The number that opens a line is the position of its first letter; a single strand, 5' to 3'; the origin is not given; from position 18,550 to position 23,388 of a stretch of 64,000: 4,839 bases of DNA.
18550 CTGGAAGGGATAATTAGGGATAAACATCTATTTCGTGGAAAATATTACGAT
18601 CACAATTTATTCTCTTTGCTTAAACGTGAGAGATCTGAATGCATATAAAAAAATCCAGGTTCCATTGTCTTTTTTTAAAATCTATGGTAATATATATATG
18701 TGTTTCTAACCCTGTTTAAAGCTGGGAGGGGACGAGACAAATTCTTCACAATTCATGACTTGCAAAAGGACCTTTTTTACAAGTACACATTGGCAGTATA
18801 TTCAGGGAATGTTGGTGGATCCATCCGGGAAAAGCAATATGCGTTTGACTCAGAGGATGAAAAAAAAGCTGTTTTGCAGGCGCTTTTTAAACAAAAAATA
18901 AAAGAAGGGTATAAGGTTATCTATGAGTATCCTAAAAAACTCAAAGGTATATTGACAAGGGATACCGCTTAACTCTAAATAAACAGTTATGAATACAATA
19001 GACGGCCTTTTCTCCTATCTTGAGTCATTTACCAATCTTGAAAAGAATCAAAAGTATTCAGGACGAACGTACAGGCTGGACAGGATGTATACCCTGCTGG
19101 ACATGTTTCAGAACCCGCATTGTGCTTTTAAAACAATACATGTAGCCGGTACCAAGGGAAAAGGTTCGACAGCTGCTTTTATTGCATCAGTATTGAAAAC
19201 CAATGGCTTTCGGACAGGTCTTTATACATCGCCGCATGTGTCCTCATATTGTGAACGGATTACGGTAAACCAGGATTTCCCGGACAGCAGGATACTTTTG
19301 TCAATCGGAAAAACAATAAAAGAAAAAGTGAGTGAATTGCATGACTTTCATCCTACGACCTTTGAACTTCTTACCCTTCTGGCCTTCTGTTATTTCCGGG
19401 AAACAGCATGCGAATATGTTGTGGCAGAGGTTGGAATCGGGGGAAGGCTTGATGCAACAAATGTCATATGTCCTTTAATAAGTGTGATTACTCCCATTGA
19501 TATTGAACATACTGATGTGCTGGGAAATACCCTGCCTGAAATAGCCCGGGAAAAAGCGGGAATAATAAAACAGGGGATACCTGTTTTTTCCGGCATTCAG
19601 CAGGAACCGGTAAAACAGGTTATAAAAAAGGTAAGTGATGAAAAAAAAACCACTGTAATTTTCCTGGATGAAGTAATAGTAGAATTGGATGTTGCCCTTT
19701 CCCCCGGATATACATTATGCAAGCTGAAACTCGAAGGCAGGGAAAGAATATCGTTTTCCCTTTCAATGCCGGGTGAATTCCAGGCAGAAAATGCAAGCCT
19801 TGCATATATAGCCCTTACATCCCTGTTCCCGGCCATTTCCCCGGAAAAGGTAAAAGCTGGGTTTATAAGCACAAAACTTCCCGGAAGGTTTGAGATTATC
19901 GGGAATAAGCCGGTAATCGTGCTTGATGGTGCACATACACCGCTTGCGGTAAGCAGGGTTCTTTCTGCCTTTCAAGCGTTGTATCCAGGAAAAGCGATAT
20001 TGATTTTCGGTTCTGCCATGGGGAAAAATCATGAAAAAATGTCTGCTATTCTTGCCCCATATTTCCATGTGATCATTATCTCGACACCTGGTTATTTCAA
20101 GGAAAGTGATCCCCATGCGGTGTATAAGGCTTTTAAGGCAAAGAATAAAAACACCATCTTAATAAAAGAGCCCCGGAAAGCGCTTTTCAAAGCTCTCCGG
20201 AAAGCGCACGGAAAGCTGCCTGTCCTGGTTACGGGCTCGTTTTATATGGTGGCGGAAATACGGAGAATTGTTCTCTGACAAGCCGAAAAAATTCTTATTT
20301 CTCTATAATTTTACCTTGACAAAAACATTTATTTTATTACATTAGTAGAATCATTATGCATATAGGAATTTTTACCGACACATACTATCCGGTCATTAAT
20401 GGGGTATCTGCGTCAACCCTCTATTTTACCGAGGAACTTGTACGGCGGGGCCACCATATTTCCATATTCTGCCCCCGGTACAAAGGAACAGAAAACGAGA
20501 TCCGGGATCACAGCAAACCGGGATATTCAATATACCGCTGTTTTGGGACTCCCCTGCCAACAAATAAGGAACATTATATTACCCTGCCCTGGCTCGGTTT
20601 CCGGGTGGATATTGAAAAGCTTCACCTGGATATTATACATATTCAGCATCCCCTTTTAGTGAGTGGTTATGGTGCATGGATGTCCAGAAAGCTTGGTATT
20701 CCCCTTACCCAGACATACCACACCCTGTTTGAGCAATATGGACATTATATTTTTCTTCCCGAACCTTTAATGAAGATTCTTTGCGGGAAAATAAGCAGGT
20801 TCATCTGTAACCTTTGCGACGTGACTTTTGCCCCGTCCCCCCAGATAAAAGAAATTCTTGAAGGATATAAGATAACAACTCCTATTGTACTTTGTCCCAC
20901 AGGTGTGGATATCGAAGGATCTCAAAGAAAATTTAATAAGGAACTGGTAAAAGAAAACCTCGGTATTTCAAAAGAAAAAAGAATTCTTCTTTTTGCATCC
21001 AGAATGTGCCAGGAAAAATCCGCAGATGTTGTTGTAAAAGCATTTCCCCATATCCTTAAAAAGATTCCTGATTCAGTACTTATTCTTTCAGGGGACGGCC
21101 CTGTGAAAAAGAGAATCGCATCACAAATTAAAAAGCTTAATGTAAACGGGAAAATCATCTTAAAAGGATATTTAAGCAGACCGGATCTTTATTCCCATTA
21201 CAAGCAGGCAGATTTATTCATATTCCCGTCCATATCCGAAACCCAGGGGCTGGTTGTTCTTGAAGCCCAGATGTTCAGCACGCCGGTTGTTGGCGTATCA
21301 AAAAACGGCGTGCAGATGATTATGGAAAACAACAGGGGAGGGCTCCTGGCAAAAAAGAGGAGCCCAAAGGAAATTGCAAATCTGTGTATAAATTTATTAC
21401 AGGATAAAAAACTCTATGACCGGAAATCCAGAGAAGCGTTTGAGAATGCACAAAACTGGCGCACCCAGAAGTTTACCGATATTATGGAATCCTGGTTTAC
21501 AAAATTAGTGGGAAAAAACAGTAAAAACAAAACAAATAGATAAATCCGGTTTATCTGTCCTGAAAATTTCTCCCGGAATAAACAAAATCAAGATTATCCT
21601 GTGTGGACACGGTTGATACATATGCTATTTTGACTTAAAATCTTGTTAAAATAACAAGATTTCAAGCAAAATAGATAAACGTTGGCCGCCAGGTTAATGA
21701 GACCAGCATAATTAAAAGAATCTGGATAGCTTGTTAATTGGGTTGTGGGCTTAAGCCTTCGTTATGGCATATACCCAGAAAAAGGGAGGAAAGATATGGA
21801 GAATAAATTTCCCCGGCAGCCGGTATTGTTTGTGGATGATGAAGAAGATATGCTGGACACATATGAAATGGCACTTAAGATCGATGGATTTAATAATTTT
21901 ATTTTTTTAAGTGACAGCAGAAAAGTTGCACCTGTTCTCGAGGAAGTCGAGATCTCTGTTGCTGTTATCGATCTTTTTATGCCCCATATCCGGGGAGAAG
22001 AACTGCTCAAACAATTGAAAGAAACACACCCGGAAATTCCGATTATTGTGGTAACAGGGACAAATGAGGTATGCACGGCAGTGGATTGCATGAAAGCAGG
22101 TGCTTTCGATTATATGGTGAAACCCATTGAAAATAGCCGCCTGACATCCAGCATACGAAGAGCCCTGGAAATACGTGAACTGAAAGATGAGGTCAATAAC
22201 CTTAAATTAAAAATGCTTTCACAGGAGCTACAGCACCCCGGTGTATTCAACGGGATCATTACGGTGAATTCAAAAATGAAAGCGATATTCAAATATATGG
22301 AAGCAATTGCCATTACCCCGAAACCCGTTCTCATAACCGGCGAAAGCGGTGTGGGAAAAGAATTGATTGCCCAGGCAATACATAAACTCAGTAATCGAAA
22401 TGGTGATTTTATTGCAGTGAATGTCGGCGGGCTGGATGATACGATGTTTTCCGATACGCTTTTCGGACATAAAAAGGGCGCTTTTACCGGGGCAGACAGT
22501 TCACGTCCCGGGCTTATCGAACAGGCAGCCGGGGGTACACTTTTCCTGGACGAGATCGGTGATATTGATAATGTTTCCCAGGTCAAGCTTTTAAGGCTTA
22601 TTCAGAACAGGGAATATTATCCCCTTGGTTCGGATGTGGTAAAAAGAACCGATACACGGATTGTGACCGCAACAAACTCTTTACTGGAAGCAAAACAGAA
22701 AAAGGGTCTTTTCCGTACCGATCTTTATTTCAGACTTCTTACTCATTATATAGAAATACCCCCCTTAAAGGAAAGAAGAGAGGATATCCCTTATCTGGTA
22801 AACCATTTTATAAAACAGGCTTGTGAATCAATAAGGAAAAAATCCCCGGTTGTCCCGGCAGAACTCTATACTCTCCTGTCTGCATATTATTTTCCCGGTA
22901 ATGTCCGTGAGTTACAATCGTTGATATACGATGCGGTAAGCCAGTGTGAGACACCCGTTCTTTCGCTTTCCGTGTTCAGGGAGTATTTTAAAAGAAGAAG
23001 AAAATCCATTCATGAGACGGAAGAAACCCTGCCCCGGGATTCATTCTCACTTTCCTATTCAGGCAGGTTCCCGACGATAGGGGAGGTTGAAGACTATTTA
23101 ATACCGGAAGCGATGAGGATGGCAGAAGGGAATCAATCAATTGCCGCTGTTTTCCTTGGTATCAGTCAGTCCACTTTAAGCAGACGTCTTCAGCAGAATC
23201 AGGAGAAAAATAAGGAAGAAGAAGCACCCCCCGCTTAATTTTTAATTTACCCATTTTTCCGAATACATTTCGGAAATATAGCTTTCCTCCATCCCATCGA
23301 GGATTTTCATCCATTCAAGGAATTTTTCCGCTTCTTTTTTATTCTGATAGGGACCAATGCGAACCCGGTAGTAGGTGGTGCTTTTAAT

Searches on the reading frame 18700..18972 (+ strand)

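Call 47: search_protein_families(library=pfam, proteins=[window:18700-18972:+])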
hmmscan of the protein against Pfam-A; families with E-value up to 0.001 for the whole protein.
window:18700-18972:+ (90 aa): 1 family
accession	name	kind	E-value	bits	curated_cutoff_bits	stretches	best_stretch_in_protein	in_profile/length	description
PF05406.20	WGR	-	2.8e-06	27.8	22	1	3-73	5-74/79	WGR domain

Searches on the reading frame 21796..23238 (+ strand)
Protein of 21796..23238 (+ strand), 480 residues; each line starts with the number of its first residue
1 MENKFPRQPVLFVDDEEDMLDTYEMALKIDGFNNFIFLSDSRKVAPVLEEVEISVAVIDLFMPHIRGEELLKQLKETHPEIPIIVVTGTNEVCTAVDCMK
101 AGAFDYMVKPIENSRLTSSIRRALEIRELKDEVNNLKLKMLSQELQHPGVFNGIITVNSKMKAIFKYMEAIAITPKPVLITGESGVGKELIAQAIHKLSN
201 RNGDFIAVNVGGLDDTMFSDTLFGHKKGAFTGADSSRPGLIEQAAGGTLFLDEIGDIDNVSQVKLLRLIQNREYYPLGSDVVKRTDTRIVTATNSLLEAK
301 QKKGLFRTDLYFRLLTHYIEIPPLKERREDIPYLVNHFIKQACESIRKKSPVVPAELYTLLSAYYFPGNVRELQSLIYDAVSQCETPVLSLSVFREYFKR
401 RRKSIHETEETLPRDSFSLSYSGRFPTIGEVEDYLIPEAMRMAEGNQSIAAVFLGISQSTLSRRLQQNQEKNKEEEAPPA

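Call 10: search_protein_families(library=pfam, proteins=[window:21796-23238:+])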
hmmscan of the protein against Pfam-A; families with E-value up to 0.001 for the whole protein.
window:21796-23238:+ (480 aa): 7 families
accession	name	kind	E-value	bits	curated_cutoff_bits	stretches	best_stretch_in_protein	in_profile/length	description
PF00158.32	Sigma54_activat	-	5.3e-55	186.1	20.2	1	154-317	1-165/168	Sigma-54 interaction domain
PF00072.30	Response_reg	-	1.2e-21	77.4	30.2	1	10-120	1-110/111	Response regulator receiver domain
PF14532.12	Sigma54_activ_2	-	5.9e-20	72.3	25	1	159-324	5-138/138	Sigma-54 interaction domain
PF25601.1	AAA_lid_14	-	8.5e-19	67.6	27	1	325-407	1-83/87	AAA+ ATPase lid domain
PF02954.25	HTH_8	-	3.6e-08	33.4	22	1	428-467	2-41/42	Bacterial regulatory protein, Fis family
PF07728.20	AAA_5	-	6.5e-07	29.9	22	1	177-297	1-125/139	AAA domain (dynein-related subfamily)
PF01078.27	Mg_chelatase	-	0.00046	20.1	20.3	0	232-259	93-120/207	Magnesium chelatase, subunit ChlI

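Call 23: find_homologous_proteins(query=window:21796-23238:+)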
Query window:21796-23238:+ (480 aa): 8000 proteins with E <= 0.001 among 8000 candidates; the best 120 are listed.
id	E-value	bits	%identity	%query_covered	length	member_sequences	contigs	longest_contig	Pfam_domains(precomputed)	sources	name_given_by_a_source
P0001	0.0e+0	1063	100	100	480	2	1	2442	PF00158.33,PF25601.2,PF02954.26,PF14532.13,PF07728.21,PF00072.31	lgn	-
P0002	2.5e-259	879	82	99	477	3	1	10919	PF00158.33,PF25601.2,PF02954.26,PF14532.13,PF07728.21,PF00072.31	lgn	-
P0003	1.3e-243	827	78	98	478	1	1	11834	PF00158.33,PF25601.2,PF02954.26,PF14532.13,PF07728.21,PF00072.31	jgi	jgi:DNA-binding NtrC family response regulator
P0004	6.9e-238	808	77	99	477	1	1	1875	PF00158.33,PF25601.2,PF02954.26,PF00004.36,PF14532.13,PF07728.21,PF00072.31,PF01078.28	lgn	-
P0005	9.7e-229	778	72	98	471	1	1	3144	PF00158.33,PF25601.2,PF02954.26,PF14532.13,PF07728.21,PF00072.31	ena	-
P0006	9.1e-224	761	70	98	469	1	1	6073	PF00158.33,PF25601.2,PF02954.26,PF14532.13,PF07728.21,PF00072.31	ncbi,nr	ncbi:MAG: sigma-54-dependent Fis family transcriptional regulator [Spirochaetales bacterium]|nr:sigm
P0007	1.7e-214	731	69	97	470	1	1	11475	PF00158.33,PF25601.2,PF02954.26,PF14532.13,PF07728.21,PF00072.31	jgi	jgi:DNA-binding NtrC family response regulator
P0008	9.7e-209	712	67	98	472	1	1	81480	PF00158.33,PF25601.2,PF02954.26,PF14532.13,PF07728.21,PF00072.31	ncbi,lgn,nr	ncbi:MAG: sigma-54-dependent Fis family transcriptional regulator [Spirochaetales bacterium]|nr:sigm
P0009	3.8e-194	664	64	97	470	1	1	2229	PF00158.33,PF25601.2,PF02954.26,PF14532.13,PF07728.21,PF00072.31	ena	-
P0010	4.3e-191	654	63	97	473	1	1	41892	PF00158.33,PF25601.2,PF02954.26,PF14532.13,PF07728.21,PF00072.31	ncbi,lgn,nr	ncbi:MAG: sigma-54-dependent Fis family transcriptional regulator [Spirochaetales bacterium]|nr:sigm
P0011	1.3e-184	632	61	97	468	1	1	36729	PF00158.33,PF25601.2,PF02954.26,PF14532.13,PF07728.21,PF00072.31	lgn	-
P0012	3.0e-183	628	60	97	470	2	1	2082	PF00158.33,PF25601.2,PF02954.26,PF14532.13,PF07728.21,PF00072.31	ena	-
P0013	2.1e-182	625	60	97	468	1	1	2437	PF00158.33,PF25601.2,PF02954.26,PF14532.13,PF07728.21,PF00072.31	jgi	jgi:DNA-binding NtrC family response regulator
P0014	7.7e-182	623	60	97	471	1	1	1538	PF00158.33,PF25601.2,PF02954.26,PF14532.13,PF07728.21,PF00072.31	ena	-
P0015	4.6e-181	621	58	98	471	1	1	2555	PF00158.33,PF25601.2,PF02954.26,PF14532.13,PF07728.21,PF00072.31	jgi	jgi:two-component system response regulator HydG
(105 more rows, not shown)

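Call 25: find_encoding_contigs(protein=P0002, flank=10000, max_places=3)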
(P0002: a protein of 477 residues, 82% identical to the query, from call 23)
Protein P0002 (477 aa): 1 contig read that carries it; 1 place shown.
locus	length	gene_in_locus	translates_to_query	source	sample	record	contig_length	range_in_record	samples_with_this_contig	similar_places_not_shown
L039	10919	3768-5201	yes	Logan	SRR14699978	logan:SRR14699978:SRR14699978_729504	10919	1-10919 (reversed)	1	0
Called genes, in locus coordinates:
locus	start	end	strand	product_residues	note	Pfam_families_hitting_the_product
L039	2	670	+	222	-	?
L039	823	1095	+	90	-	PF05406:WGR (weak)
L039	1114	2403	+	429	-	PF08245:Mur_ligase_M, PF02875:Mur_ligase_C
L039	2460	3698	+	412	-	PF13439:Glyco_transf_4, PF13579:Glyco_trans_4_4, PF20706:GT4-conflict, PF00534:Glycos_transf_1, PF13692:Glyco_trans_1_4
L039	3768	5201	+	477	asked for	PF00072:Response_reg, PF00158:Sigma54_activat, PF14532:Sigma54_activ_2, PF07728:AAA_5, PF25601:AAA_lid_14, PF02954:HTH_8 (weak)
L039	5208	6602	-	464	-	PF14580:LRR_9 (faint), PF23952:LRR_EndoS (faint), PF00560:LRR_1 (faint), PF13306:LRR_5 (weak), PF13855:LRR_8 (weak), PF12799:LRR_4 (weak), PF13855:LRR_8, PF12799:LRR_4 (weak)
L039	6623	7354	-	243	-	PF05036:SPOR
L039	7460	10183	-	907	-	PF02739:5_3_exonuc_N, PF01367:5_3_exonuc, PF01612:DNA_pol_A_exo1, PF22619:DNA_polI_exo1 (weak), PF00476:DNA_pol_A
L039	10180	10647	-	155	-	-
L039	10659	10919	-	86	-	?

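Call 26: find_encoding_contigs(protein=P0003, flank=10000, max_places=3)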
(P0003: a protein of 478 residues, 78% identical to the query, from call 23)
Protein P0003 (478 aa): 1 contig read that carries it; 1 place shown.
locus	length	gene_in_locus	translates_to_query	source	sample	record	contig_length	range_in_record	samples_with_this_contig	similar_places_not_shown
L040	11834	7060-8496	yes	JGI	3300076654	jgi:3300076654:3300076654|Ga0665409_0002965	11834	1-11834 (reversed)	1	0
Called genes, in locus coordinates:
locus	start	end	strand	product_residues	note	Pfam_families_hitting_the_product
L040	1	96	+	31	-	?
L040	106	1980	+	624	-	PF22638:FlgK_D1, PF06429:Flg_bbr_C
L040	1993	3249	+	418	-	PF00669:Flagellin_N, PF00700:Flagellin_C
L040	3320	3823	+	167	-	PF02623:FliW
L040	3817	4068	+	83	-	PF02599:CsrA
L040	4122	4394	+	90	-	-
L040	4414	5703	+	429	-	PF08245:Mur_ligase_M, PF02875:Mur_ligase_C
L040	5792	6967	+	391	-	PF13439:Glyco_transf_4, PF13579:Glyco_trans_4_4, PF20706:GT4-conflict, PF00534:Glycos_transf_1, PF13692:Glyco_trans_1_4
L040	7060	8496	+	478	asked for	PF00072:Response_reg, PF00158:Sigma54_activat, PF14532:Sigma54_activ_2, PF07728:AAA_5 (weak), PF25601:AAA_lid_14, PF02954:HTH_8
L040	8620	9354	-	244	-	PF05036:SPOR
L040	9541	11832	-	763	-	?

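Call 31: find_encoding_contigs(protein=P0004, flank=10000, max_places=2)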
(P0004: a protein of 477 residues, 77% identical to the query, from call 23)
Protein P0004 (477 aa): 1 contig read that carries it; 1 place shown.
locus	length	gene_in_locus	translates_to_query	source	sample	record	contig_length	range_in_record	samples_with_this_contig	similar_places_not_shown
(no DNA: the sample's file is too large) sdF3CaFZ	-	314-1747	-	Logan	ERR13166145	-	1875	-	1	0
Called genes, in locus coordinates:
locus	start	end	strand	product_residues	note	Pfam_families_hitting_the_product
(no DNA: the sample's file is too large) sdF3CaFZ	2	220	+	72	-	?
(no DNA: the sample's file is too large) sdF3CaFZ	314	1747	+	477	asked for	PF00072:Response_reg, PF00004:AAA (faint), PF00158:Sigma54_activat, PF01078:Mg_chelatase (faint), PF14532:Sigma54_activ_2, PF07728:AAA_5 (weak), PF25601:AAA_lid_14, PF02954:HTH_8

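Call 32: find_encoding_contigs(protein=P0001, flank=10000, max_places=4)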
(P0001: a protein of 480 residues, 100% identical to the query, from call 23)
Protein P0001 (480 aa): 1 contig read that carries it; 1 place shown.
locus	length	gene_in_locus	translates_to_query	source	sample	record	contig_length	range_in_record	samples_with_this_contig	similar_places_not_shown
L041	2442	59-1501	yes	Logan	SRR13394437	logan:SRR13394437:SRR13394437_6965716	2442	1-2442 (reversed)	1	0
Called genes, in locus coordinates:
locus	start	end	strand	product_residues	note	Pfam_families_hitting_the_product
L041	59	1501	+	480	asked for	PF00072:Response_reg, PF00158:Sigma54_activat, PF14532:Sigma54_activ_2, PF07728:AAA_5 (weak), PF25601:AAA_lid_14, PF02954:HTH_8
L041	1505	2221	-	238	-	PF05036:SPOR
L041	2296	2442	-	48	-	?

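Call 33: find_encoding_contigs(protein=P0005, flank=10000, max_places=2)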
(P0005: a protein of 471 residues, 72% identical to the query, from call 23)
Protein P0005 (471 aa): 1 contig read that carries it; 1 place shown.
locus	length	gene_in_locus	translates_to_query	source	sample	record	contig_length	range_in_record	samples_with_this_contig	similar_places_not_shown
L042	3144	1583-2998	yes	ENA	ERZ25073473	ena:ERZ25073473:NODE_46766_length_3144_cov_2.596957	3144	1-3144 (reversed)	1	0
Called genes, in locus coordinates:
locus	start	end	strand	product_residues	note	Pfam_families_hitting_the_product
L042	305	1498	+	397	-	PF13439:Glyco_transf_4, PF13579:Glyco_trans_4_4, PF20706:GT4-conflict, PF00534:Glycos_transf_1, PF13692:Glyco_trans_1_4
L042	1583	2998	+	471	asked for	PF00072:Response_reg, PF00158:Sigma54_activat, PF14532:Sigma54_activ_2, PF07728:AAA_5 (weak), PF25601:AAA_lid_14, PF02954:HTH_8 (weak)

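Call 41: find_encoding_contigs(protein=P0008, flank=10000, max_places=2)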
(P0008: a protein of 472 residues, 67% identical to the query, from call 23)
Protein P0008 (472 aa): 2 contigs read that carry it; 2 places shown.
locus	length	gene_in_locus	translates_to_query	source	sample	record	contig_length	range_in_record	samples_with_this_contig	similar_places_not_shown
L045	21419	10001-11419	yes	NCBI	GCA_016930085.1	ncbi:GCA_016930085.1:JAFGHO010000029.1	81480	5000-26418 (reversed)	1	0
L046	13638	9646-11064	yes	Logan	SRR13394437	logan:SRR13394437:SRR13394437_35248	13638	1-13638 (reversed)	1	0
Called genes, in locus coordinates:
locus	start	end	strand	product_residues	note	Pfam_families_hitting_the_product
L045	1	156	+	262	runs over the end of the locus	PF02826:2-Hacid_dh_C, PF03446:NAD_binding_2, PF03807:F420_oxidored, PF07991:KARI_N (weak), PF14748:P5CR_dimer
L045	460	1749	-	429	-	PF02403:Seryl_tRNA_N, PF00587:tRNA-synt_2b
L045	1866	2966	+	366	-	PF03102:NeuB, PF08666:SAF (weak)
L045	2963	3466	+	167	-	PF00293:NUDIX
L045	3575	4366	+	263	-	PF20424:PilZN3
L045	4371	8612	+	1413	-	PF00703:Glyco_hydro_2 (weak), PF02836:Glyco_hydro_2_C, PF16841:CBM60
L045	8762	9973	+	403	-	PF13439:Glyco_transf_4, PF13579:Glyco_trans_4_4, PF00534:Glycos_transf_1, PF13692:Glyco_trans_1_4, PF20706:GT4-conflict (weak)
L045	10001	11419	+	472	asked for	PF00072:Response_reg, PF00158:Sigma54_activat, PF14532:Sigma54_activ_2, PF07728:AAA_5 (weak), PF25601:AAA_lid_14, PF02954:HTH_8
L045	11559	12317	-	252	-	PF05036:SPOR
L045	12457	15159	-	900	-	PF02739:5_3_exonuc_N, PF01367:5_3_exonuc, PF01612:DNA_pol_A_exo1, PF00476:DNA_pol_A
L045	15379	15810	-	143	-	-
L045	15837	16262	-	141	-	PF02561:FliS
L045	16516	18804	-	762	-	PF26550:Tricorn_2nd (faint), PF01522:Polysacc_deac_1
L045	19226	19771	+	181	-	-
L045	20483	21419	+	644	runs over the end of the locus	PF00404:Dockerin_1 (weak), PF02927:CelD_N, PF00759:Glyco_hydro_9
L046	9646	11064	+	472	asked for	PF00072:Response_reg, PF00158:Sigma54_activat, PF14532:Sigma54_activ_2, PF07728:AAA_5 (weak), PF25601:AAA_lid_14, PF02954:HTH_8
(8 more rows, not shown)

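Call 42: find_encoding_contigs(protein=P0007, flank=10000, max_places=2)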
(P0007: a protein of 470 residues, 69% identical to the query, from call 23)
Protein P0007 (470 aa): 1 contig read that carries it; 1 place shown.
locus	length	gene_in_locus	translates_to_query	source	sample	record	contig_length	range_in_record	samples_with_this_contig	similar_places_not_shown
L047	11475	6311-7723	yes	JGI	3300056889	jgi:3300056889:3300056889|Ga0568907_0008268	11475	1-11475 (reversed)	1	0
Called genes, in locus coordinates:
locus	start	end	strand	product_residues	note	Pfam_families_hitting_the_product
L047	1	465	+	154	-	?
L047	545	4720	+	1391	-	PF02837:Glyco_hydro_2_N, PF00703:Glyco_hydro_2, PF02836:Glyco_hydro_2_C, PF16841:CBM60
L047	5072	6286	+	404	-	PF13439:Glyco_transf_4, PF13579:Glyco_trans_4_4, PF00534:Glycos_transf_1, PF20706:GT4-conflict (weak), PF13692:Glyco_trans_1_4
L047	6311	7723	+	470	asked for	PF00072:Response_reg, PF00158:Sigma54_activat, PF14532:Sigma54_activ_2, PF07728:AAA_5 (weak), PF25601:AAA_lid_14, PF02954:HTH_8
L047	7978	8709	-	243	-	PF05036:SPOR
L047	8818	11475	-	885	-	?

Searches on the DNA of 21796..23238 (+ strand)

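Call 78: search_rna_families(source=L047, start=7700, end=7920, threshold=evalue, max_evalue=10)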
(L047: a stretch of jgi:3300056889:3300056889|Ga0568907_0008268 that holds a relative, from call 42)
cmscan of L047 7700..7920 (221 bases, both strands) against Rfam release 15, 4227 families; matches with E-value up to 10: 32.
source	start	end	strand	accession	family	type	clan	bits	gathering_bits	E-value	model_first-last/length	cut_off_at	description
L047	7721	7823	+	RF02351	psRNA14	Gene; sRNA;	-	22.8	60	0.08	1-84/84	no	Proteobacteria sRNA psRNA14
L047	7721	7784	-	RF04026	mir-8499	Gene; miRNA;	-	20.2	100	0.096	1-77/77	no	mir-8499 microRNA precursor family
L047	7724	7781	-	RF03353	MIR5291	Gene; miRNA;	-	19.5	54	0.47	1-65/65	no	MIR5291 microRNA precursor family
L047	7722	7785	-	RF04134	MIR7504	Gene; miRNA;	-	19.3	83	0.47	1-124/124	no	MIR7504 microRNA precursor family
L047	7725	7783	+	RF04255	MIR8001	Gene; miRNA;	-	19.2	90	0.25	1-67/67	no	MIR8001 microRNA precursor family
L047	7728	7814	-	RF04342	Plastid-psbA-1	Cis-reg;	CL00153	19.1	54.3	2.6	1-114/114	no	Plastid-psbA-1 3UTR RNA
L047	7723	7785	-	RF00949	mir-983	Gene; miRNA;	-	19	100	1.7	1-90/90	no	mir-983 microRNA precursor family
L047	7723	7783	+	RF04176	mir-3149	Gene; miRNA;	-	18.9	100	0.33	1-83/83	no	mir-3149 microRNA precursor family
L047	7723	7783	-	RF04120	MIR5998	Gene; miRNA;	-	17.3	180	0.13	1-173/173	no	MIR5998 microRNA precursor family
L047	7722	7821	-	RF01606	plasmodium_snoR31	Gene; snRNA; snoRNA; HACA-box;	-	17.2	60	5.8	1-145/145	no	small nucleolar RNA snoR31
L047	7723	7786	-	RF00841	mir-384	Gene; miRNA;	-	17.1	72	2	1-88/88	no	mir-384 microRNA precursor family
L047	7727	7778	-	RF03535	TEG147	Cis-reg;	-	17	56.1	0.77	1-60/60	no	Staphylococcus aureus small RNA TEG147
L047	7735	7840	-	RF02319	TtnuHACA12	Gene; snRNA; snoRNA; HACA-box;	-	16.9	80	4.7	1-131/131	no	Tetrahymena snoRNA TtnuHACA12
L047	7760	7869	+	RF01606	plasmodium_snoR31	Gene; snRNA; snoRNA; HACA-box;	-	16.7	60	7.4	1-145/145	no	small nucleolar RNA snoR31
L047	7725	7779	-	RF04255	MIR8001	Gene; miRNA;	-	16.2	90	1.5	1-67/67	no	MIR8001 microRNA precursor family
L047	7717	7783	+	RF03751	mir-7445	Gene; miRNA;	-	16.2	79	3.6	1-60/60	no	mir-7445 microRNA precursor family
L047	7724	7783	+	RF00872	mir-652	Gene; miRNA;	-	16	73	0.9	1-82/82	no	mir-652 microRNA precursor family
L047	7720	7785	-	RF03628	mir-2355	Gene; miRNA;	-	15.7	80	1.2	1-71/71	no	mir-2355 microRNA precursor family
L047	7773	7900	+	RF01882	TUG1_1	Gene; lncRNA;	-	15.6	80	9.1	1-145/145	no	Taurine upregulated gene 1 conserved region 1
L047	7742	7815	-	RF02307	TtnuCD33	Gene; snRNA; snoRNA; CD-box;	-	15.5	80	7.8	1-74/74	no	Tetrahymena snoRNA TtnuCD33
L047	7725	7779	-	RF04130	MIR7996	Gene; miRNA;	-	15.3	119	1.8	1-190/190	no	MIR7996 microRNA precursor family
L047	7727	7779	-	RF04172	MIR8675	Gene; miRNA;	-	15.1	90.8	3.5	23-74/95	no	MIR8675 microRNA precursor family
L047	7729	7777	+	RF04134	MIR7504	Gene; miRNA;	-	14.9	83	5.8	1-124/124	no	MIR7504 microRNA precursor family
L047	7806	7874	-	RF00055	SNORD96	Gene; snRNA; snoRNA; CD-box;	CL00072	14.8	43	4.4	1-85/85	no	Small nucleolar RNA SNORD96 family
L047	7722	7784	-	RF04125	MIR9408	Gene; miRNA;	-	14.3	90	3.6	1-117/117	no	MIR9408 microRNA precursor family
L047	7715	7767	+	RF00849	mir-60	Gene; miRNA;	-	13.7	67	5.5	12-61/72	no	mir-60 microRNA precursor family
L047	7725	7794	+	RF04128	MIR8562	Gene; miRNA;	-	13.6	211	2.5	94-162/242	no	MIR8562 microRNA precursor family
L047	7726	7783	-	RF04079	MIR161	Gene; miRNA;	-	13.3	90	4.2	1-136/136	no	MIR161 microRNA precursor family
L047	7756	7897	+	RF02856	30_292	Gene; sRNA;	-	13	112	6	1-115/115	no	Leptospira sRNA 30_292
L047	7758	7893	-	RF02192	TCL6_2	Gene; lncRNA;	-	12.5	45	5.2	1-126/126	no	T-cell leukemia/lymphoma 6 conserved region 2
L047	7705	7783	+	RF02437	SpF44_sRNA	Gene; sRNA;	-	12.5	70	9.5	1-102/102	no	Streptococcus sRNA SpF44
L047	7723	7783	-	RF03159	RAGATH-7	Gene; sRNA;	-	10.9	111.8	3.3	1-54/208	no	RAGATH-7 RNA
